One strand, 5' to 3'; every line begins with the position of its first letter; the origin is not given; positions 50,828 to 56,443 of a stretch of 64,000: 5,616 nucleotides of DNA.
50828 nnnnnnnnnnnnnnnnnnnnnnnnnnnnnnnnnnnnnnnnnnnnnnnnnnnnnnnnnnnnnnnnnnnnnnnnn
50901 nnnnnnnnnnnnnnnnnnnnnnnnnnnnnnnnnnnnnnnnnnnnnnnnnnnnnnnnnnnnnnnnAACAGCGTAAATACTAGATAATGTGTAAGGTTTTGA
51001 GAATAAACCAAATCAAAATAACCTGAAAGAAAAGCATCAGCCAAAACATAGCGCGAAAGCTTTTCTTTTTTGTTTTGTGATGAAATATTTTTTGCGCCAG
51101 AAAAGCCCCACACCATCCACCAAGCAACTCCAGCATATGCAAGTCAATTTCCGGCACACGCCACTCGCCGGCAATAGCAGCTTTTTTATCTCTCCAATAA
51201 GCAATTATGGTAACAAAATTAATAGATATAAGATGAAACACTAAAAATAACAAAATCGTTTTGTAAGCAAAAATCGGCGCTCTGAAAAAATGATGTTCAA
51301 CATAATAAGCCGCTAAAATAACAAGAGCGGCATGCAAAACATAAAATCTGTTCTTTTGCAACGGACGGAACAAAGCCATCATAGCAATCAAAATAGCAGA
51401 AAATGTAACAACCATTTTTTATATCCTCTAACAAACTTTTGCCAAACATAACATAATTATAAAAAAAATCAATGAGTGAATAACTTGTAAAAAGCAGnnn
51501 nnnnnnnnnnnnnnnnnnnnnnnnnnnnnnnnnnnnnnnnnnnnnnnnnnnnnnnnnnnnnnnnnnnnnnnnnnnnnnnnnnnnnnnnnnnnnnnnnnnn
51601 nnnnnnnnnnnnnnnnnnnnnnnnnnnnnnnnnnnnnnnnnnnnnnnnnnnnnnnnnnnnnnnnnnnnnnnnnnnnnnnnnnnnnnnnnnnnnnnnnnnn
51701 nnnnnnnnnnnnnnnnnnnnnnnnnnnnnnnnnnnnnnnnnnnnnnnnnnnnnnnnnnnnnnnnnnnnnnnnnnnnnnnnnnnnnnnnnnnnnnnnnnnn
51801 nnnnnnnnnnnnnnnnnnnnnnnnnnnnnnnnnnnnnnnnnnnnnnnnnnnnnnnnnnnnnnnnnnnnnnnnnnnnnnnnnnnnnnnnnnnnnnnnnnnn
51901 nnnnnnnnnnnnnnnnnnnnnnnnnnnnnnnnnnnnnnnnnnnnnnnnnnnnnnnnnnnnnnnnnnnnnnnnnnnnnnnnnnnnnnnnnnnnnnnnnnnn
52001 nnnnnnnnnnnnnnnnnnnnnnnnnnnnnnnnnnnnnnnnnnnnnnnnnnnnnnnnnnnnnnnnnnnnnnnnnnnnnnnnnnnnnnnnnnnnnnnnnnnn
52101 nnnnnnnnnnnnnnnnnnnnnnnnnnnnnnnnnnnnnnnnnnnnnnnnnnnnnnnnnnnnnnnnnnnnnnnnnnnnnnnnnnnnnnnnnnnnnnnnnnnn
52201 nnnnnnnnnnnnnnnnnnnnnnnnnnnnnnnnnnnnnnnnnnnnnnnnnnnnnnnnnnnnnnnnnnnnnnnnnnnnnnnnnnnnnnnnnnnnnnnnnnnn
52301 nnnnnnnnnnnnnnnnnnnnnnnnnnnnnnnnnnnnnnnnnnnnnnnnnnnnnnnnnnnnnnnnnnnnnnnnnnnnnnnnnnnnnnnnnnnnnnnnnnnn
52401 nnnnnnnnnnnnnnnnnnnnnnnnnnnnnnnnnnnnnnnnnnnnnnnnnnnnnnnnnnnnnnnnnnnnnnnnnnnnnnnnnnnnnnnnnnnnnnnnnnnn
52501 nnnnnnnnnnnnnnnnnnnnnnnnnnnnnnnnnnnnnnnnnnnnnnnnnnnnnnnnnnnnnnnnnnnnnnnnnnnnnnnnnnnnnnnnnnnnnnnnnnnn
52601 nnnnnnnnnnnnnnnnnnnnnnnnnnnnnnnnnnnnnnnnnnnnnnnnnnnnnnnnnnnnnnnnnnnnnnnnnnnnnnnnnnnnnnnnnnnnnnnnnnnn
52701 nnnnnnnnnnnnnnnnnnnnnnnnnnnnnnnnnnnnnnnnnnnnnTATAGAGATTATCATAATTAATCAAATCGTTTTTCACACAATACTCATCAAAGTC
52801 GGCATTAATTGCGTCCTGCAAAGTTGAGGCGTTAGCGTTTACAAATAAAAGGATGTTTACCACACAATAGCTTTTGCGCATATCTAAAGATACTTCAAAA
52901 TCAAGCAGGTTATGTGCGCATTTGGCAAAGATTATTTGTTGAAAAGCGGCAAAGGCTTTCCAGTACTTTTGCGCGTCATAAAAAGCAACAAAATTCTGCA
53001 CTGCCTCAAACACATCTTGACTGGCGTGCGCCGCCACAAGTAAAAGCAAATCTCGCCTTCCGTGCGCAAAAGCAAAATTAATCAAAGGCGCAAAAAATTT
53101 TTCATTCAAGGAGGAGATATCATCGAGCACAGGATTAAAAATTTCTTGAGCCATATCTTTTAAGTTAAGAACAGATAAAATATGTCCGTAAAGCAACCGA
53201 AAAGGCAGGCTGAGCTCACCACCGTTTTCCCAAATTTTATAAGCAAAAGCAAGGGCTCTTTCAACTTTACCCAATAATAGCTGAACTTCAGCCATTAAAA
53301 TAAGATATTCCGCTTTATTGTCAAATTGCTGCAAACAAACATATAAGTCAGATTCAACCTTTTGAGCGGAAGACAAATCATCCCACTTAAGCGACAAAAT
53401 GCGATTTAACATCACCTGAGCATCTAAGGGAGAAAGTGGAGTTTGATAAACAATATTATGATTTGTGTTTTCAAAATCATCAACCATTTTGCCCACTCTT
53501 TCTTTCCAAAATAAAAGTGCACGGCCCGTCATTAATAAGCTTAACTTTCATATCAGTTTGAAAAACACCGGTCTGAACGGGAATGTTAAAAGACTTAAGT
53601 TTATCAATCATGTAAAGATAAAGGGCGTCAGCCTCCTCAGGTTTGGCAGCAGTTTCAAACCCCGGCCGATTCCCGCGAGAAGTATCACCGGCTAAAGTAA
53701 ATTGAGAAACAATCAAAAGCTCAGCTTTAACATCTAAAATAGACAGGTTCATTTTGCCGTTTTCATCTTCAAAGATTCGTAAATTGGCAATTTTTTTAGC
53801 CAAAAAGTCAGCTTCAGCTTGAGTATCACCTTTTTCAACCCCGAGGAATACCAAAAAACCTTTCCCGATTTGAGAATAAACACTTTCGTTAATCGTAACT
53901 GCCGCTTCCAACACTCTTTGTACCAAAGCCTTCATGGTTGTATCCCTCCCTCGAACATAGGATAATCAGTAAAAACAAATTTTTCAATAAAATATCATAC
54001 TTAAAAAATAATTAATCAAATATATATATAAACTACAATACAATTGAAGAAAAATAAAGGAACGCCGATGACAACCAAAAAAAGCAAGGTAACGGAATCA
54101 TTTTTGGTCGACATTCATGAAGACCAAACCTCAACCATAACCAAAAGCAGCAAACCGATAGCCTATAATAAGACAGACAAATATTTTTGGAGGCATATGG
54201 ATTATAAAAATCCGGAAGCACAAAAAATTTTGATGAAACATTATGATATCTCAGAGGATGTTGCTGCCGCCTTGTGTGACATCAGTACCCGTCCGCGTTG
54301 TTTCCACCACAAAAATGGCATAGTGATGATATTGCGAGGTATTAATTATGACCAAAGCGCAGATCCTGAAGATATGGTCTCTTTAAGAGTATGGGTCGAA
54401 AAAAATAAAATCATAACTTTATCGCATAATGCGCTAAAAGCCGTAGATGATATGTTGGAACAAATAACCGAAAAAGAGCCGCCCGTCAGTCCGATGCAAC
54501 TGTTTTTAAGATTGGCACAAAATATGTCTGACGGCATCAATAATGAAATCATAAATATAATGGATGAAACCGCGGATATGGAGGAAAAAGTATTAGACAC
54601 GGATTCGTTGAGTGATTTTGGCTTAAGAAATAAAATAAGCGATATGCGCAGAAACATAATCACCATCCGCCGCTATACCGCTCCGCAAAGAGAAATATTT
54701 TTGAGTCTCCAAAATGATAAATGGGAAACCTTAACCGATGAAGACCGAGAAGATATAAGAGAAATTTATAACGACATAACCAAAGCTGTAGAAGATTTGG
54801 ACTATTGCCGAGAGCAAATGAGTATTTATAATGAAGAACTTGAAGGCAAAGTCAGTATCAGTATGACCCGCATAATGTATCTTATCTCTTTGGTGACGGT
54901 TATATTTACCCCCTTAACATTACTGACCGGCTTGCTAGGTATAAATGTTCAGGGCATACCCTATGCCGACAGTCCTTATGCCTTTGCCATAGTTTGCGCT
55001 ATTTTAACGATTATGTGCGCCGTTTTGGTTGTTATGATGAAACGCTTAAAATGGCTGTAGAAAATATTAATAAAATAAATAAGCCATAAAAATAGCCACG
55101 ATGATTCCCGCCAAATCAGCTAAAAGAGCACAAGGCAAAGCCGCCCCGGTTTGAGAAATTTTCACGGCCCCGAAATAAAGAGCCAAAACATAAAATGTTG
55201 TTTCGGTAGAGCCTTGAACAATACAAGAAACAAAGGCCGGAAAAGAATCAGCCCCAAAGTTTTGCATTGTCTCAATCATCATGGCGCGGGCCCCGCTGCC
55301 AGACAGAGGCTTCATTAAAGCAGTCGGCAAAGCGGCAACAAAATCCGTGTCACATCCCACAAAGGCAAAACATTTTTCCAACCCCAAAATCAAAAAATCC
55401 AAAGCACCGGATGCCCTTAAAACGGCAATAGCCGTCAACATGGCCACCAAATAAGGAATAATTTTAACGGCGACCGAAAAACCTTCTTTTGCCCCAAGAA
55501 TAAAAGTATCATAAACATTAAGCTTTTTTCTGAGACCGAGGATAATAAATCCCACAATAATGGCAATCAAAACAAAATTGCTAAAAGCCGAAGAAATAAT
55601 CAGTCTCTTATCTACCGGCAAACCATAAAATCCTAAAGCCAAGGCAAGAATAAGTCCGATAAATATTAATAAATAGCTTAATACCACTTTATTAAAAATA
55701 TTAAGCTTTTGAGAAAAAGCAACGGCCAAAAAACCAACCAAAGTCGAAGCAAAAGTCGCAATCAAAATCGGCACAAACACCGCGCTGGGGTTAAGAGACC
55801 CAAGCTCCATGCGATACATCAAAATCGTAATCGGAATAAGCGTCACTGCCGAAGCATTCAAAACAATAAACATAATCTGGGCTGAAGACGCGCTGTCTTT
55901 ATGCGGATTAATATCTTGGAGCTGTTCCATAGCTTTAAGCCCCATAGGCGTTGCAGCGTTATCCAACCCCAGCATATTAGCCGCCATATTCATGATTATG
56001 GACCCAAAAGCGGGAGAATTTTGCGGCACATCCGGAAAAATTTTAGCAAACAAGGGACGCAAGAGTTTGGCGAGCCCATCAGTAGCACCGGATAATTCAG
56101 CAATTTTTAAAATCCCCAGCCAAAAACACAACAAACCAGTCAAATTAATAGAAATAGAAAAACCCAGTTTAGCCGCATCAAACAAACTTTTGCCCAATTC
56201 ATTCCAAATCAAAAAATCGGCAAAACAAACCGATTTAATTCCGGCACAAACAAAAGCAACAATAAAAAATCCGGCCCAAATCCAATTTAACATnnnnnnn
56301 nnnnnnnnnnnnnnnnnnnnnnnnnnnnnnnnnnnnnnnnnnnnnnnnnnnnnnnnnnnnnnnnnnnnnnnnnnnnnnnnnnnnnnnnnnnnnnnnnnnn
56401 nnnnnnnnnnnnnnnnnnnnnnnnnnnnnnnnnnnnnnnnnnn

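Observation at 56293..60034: Kinase-fold protein with degenerate catalytic residues at the head of a membrane-protein operon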

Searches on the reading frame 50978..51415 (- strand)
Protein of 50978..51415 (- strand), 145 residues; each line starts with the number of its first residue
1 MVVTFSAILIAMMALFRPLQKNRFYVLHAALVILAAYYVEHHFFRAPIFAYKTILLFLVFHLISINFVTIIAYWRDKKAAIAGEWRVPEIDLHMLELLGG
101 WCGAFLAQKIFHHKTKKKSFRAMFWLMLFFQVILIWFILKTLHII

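Call 16: search_protein_families(library=pfam, proteins=[window:50978-51415:-], max_evalue=0.01)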
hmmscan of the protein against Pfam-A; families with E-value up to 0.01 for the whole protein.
window:50978-51415:- (145 aa): 1 family
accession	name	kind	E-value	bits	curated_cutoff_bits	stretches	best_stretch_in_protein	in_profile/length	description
PF06961.18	DUF1294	-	4.7e-24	84.8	25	1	66-120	1-55/55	Protein of unknown function (DUF1294)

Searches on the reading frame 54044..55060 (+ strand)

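Call 16: search_protein_families(library=pfam, proteins=[window:54044-55060:+], max_evalue=0.01)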
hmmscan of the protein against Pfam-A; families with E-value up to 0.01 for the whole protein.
window:54044-55060:+ (338 aa): 2 families
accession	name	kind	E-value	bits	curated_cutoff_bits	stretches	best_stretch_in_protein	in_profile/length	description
PF01544.23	CorA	-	1.7e-61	208.6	27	1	46-334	3-292/292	CorA-like Mg2+ transporter protein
PF20990.2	DUF2207_C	-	0.0088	16.2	33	0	226-334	95-188/247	Predicted membrane protein (DUF2207) C-terminal domain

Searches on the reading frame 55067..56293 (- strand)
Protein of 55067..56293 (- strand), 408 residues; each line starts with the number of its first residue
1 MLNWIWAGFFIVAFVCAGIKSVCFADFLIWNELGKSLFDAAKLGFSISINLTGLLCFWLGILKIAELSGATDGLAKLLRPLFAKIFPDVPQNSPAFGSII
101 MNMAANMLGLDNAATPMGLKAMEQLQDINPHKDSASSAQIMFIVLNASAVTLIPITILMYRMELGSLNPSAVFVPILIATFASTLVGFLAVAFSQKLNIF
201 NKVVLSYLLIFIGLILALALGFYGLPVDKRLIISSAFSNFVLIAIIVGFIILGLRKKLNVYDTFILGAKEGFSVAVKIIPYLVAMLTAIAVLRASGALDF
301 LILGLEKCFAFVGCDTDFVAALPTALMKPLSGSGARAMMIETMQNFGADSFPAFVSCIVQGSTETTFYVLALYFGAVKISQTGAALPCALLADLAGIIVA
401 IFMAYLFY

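Call 3: search_protein_families(library=pfam, proteins=[window:55067-56293:-], max_evalue=1)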
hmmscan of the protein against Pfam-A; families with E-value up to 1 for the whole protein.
window:55067-56293:- (408 aa): 1 family
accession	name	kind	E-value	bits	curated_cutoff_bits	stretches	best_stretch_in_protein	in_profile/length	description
PF07670.19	Gate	-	8.6e-21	74.8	29.6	2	50-158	3-99/104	Nucleoside recognition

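Call 4: search_protein_families(library=ncbifam, proteins=[window:55067-56293:-], max_evalue=1)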
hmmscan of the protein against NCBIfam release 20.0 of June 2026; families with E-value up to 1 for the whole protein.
window:55067-56293:- (408 aa): 1 family
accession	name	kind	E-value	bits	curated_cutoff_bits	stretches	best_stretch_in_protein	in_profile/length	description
NF007811.0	PRK10519.1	equivalog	3.5e-06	26.6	111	1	256-340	7-92/155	hypothetical protein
